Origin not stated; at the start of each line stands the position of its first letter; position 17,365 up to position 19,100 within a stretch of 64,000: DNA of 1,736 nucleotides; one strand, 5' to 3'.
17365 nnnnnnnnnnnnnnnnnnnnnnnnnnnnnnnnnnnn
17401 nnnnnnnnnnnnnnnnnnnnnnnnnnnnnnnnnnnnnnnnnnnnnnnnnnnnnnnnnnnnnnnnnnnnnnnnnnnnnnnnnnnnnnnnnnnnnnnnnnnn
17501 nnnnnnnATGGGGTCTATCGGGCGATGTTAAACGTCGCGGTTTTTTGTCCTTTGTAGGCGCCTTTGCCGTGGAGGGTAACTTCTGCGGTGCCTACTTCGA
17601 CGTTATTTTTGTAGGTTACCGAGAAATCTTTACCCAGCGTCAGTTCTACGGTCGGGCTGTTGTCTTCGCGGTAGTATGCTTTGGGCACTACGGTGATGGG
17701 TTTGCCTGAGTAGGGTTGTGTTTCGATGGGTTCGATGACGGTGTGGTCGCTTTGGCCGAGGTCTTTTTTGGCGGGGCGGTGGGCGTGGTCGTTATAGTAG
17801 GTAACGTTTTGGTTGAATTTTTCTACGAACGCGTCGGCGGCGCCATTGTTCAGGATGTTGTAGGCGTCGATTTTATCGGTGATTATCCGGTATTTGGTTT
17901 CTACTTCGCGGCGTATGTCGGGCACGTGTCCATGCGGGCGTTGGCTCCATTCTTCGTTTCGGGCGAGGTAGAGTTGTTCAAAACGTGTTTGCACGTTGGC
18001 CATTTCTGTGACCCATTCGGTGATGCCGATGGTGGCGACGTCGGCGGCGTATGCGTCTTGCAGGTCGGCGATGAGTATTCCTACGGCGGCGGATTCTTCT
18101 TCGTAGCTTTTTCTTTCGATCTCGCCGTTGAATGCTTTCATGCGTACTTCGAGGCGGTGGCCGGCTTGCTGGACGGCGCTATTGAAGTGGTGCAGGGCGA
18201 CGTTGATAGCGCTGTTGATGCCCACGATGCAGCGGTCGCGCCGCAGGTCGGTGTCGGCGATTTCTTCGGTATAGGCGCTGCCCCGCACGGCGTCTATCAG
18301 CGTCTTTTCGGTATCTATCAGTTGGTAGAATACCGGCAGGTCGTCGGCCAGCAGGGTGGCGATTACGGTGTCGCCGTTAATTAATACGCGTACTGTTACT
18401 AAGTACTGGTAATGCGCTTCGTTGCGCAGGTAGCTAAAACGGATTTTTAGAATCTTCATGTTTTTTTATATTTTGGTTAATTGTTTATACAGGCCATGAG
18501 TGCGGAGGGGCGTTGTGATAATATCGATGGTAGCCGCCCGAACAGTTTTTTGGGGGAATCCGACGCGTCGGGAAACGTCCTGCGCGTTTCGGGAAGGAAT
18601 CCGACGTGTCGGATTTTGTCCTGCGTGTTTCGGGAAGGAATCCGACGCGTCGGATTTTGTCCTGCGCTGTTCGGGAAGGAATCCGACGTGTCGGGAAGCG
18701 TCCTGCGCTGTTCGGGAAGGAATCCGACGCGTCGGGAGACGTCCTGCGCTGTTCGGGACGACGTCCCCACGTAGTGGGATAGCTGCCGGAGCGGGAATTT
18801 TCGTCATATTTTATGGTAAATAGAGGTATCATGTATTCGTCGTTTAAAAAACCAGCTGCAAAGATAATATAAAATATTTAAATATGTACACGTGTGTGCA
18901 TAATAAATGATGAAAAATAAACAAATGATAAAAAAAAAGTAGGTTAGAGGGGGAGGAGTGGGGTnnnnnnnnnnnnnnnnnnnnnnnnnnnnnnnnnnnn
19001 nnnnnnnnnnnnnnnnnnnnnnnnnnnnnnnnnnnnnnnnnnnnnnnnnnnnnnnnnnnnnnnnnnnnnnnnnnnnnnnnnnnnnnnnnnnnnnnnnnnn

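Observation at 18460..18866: A 5 x 41-bp palindrome-bearing tandem array sits inside a predicted ~390-nt leader upstream of the paralog A / FISUMP operon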

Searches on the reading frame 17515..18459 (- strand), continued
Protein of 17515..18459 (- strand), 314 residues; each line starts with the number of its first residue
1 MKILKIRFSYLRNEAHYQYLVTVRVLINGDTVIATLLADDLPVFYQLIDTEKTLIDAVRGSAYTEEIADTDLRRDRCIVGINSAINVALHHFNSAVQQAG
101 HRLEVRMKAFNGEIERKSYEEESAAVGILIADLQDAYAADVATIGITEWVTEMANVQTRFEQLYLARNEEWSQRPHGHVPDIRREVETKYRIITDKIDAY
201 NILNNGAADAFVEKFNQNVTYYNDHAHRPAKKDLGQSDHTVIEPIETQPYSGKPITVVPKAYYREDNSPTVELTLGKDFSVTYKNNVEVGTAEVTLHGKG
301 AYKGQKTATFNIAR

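Call 46: search_dna_similar(query=window:17515-18459:-, collection=plasmids, mode=protein, max_evalue=0.001, max_rows=25)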
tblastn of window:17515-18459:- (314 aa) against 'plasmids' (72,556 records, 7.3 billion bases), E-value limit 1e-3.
No match.
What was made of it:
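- There is no DUF6261 hit in 72,556 plasmids (call 46).
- Tried and rejected: There were no plasmid hits (call 46).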

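Call 47: search_dna_similar(query=window:17515-18459:-, collection=phages, mode=protein, max_evalue=0.001, max_rows=25)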
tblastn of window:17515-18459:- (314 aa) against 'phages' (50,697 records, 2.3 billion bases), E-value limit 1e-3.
Records with a match: 3; places in all: 4; records where one place covers at least 80% of the query: 0.
Best place of each record, by identity: <60% 3.
By first word of the organism name: Bacteriophage 3.
By host as written in the record: - 3.
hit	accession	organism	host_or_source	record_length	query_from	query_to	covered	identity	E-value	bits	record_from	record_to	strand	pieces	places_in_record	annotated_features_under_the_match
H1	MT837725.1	Bacteriophage sp.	human fecal samples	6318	31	216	59%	26.8%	2e-5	52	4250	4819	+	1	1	record has no annotation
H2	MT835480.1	Bacteriophage sp.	human fecal samples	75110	232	312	26%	38.3%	7e-4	47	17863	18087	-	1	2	record has no annotation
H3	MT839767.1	Bacteriophage sp.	human fecal samples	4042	235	312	25%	37.2%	7e-6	53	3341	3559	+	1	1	record has no annotation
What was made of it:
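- On sopC-type plasmid centromere: No DUF6261 match in PLSDB, and only weak partial hits in three unverified phage-labelled contigs (calls 46, 47)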

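Call 48: get_annotated_region(hit=H1, flank=4300)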
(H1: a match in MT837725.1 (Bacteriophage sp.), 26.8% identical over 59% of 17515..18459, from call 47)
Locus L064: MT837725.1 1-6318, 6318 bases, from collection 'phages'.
description: UNVERIFIED: Bacteriophage sp. clone scaffold_5591 genomic sequence.
organism: Bacteriophage sp. (NCBI taxid 38018)
taxonomy: Viruses
host: -; source: human fecal samples; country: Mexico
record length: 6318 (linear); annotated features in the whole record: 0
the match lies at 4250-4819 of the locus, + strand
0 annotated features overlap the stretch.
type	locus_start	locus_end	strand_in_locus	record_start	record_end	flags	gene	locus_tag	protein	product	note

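Call 74: fold_search(model_id=the predicted structure, library=viral)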
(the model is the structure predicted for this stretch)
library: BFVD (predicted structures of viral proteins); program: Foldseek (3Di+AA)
matches with E <= 10: 678; with E <= 0.001: 0
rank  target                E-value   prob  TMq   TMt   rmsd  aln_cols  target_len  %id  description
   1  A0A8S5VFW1            1.7e-02  1.00  0.21  0.16  16.8       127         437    9  Tail protein [Podoviridae sp. ct6BA50]
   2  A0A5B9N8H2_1          2.4e-02  0.21  0.17  0.05  31.4       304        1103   11  (no name in the UniProt tables at hand)
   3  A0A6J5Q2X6            3.3e-02  0.10  0.12  0.12  28.1       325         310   10  Intramolecular chaperone auto-processing domain containing protein [uncultured Caudovirales phage]
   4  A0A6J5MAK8            4.0e-02  0.14  0.15  0.11  24.7       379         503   10  Ig-like domain-containing protein [uncultured Caudovirales phage]
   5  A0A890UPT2            5.0e-02  0.09  0.13  0.07  28.3       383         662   11  Minor tail protein [Gordonia phage RoyalG]
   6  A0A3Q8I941            5.6e-02  0.25  0.18  0.09  29.4       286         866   10  (no name in the UniProt tables at hand)
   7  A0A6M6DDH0            8.8e-02  0.07  0.13  0.05  60.9       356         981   15  (no name in the UniProt tables at hand)
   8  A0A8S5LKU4            1.0e-01  0.72  0.15  0.36   8.7        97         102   12  Carbohydrate-binding protein [Siphoviridae sp. ctcPV5]
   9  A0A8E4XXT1            1.0e-01  0.10  0.13  0.09  48.5       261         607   17  Recombination endonuclease subunit [Maribacter phage Colly_1]
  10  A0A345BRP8            1.0e-01  0.10  0.14  0.08  24.4       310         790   10  (no name in the UniProt tables at hand)
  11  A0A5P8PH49            1.1e-01  0.30  0.19  0.21  18.9       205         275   16  Putative anti-sigma cofactor [Serratia phage Muldoon]
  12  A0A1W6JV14            1.2e-01  0.10  0.15  0.06  26.5       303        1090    8  Tail fiber protein [Vibrio phage pVco-5]
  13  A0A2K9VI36            1.3e-01  0.08  0.15  0.08  22.5       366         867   10  Bacteriophage T7 tail fibre protein-like N-terminal domain-containing protein [Pseudomonas phage PollyC]
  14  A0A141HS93            1.4e-01  0.11  0.13  0.06  23.0       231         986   15  (no name in the UniProt tables at hand)
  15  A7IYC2                1.5e-01  0.09  0.11  0.08  30.4       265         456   12  Gp51 [Corynebacterium phage P1201]
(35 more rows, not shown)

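Call 76: find_encoding_contigs(protein=window:17515-18459:-, flank=3000, max_places=10)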
Protein window:17515-18459:- (314 aa): 1 contig read that carries it; 1 place shown.
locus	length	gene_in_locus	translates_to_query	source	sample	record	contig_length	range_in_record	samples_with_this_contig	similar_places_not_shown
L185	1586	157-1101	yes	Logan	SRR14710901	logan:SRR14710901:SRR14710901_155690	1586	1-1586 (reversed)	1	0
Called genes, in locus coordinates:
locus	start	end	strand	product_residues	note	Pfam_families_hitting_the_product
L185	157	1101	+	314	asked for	PF19775:DUF6261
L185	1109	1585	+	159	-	?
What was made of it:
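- Checked: A Logan assembly of the same gene breaks inside the array (call 76).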

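Call 79: find_homologous_proteins(query=L059:3692-4444:+, max_evalue=0.00001)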
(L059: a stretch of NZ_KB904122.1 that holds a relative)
Query L059:3692-4444:+ (250 aa): 3 proteins with E <= 0.00001 among 1198 candidates.
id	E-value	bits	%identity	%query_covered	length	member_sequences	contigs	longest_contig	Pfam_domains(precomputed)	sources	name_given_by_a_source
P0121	1.4e-138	478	93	100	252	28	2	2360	PF19775.5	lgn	-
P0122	4.3e-132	457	91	98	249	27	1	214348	PF19775.5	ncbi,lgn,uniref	ncbi:DUF6261 family protein [Streptococcus mutans]|uniref:DUF6261 family protein n=1 Tax=Streptococc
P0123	9.4e-99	348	70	98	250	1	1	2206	PF19775.5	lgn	-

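Call 80: find_encoding_contigs(protein=P0122, flank=4000, max_places=3)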
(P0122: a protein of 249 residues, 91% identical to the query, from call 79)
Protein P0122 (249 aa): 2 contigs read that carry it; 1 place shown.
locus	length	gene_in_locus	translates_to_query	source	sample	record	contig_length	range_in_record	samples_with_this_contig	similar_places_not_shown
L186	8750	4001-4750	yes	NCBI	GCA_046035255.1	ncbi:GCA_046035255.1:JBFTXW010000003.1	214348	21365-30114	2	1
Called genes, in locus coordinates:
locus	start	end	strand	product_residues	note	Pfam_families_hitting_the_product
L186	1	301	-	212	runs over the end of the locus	PF02660:G3P_acyltransf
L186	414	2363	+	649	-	PF02518:HATPase_c, PF00204:DNA_gyraseB, PF01751:Toprim, PF00986:DNA_gyraseB_C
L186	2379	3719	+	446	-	-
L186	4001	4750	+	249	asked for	PF19775:DUF6261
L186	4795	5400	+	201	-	PF02661:Fic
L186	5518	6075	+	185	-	PF04607:RelA_SpoT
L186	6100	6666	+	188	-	-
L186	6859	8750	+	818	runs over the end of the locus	PF00521:DNA_topoisoIV, PF03989:DNA_gyraseA_C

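Call 81: find_encoding_contigs(protein=P0123, flank=4000, max_places=2)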
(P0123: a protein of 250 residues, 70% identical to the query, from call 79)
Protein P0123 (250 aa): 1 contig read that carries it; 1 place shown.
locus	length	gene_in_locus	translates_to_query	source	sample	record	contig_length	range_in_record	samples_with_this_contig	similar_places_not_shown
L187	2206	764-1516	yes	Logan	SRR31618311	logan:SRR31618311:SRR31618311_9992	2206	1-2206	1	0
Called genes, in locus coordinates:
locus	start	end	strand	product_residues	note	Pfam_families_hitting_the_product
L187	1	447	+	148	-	?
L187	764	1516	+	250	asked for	PF19775:DUF6261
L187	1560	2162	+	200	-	PF02661:Fic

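Call 99: search_protein_representatives(alignment_id=A1)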
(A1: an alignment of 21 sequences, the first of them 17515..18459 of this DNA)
Query: 21 sequences, 316 profile positions. Proteins with E-value up to 0.001 (for the whole library): 28947; up to 1e-10: 14342; up to 1e-30: 3546. The best 150 are listed.
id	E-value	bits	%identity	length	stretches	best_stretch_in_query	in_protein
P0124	0.0e+00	1345.6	-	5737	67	235-314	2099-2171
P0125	0.0e+00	1216.9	-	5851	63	234-315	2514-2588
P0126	0.0e+00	1163.7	-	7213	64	242-315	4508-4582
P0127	9.7e-294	987.5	-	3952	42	240-314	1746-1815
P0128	1.6e-282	950.6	-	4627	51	233-313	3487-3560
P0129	5.8e-234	791.1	-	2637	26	241-315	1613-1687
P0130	1.0e-218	741.0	-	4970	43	237-315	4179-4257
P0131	1.6e-199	678.0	-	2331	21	228-315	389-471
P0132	9.8e-196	665.5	-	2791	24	240-314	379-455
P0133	2.8e-189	644.3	-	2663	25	242-314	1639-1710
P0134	1.4e-182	622.3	-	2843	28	245-315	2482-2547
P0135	6.4e-181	616.8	-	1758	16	239-315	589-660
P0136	2.1e-179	611.9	-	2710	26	242-313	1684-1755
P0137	1.1e-176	602.9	-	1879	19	249-314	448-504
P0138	8.9e-174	593.4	-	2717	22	241-314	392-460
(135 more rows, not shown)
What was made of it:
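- Tried and rejected: The exhaustive profile search was swamped by the common C-terminal Ig-like repeat and said nothing about the N-terminal domain (call 99).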

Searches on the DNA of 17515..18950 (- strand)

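Call 66: search_rna_families(source=window, start=18400, end=18950, threshold=evalue, max_evalue=10)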
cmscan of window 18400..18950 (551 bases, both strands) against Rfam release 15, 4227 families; matches with E-value up to 10: 10.
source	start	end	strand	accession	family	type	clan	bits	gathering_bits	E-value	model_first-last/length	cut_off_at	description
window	18560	18735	+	RF04104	MIR918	Gene; miRNA;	-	28.5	268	0.0044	1-265/265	no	MIR918 microRNA precursor family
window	18574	18680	+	RF04062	MIR949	Gene; miRNA;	-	25.2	100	0.019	1-106/106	no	MIR949 microRNA precursor family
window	18591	18663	+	RF00891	mir-671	Gene; miRNA;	-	17.4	65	4.1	1-84/84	no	mir-671 microRNA precursor family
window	18691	18770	+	RF04162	MIR9662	Gene; miRNA;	-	17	80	4.7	1-100/100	no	MIR9662 microRNA precursor family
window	18577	18629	-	RF00362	Pospi_RY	Cis-reg;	-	16.5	40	3.3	1-79/79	no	Pospiviroid RY motif stem loop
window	18648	18689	+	RF03472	mir-623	Gene; miRNA;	-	14.5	70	7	26-66/87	no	mir-623 microRNA precursor family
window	18589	18742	+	RF01527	CrfA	Gene; sRNA;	-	14.1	38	4.7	1-136/136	no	Caulobacter sRNA CrfA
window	18757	18886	-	RF01486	rli62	Cis-reg;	-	13.9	83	7.4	1-135/135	no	Listeria sRNA rli62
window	18579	18679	+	RF01746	mraW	Cis-reg;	-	13.8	50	6.8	1-107/107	no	mraW RNA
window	18527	18646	+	RF02204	WT1-AS_2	Gene; lncRNA;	-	11.4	45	9.1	1-137/137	no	WT1 antisense RNA conserved region 2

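Call 67: search_rna_families(sources=[L020, L095, L171, L007, L034, L003], threshold=gathering)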
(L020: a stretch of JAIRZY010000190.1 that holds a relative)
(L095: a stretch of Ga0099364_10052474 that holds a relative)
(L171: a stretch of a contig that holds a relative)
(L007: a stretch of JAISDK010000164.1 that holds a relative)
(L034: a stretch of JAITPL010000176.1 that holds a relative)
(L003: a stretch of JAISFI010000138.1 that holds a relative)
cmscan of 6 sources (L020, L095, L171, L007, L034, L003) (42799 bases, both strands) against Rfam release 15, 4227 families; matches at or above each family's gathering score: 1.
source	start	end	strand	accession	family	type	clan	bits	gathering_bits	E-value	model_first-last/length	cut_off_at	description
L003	5658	5732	+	RF00005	tRNA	Gene; tRNA;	CL00001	74.1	29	1.5e-14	1-71/71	no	tRNA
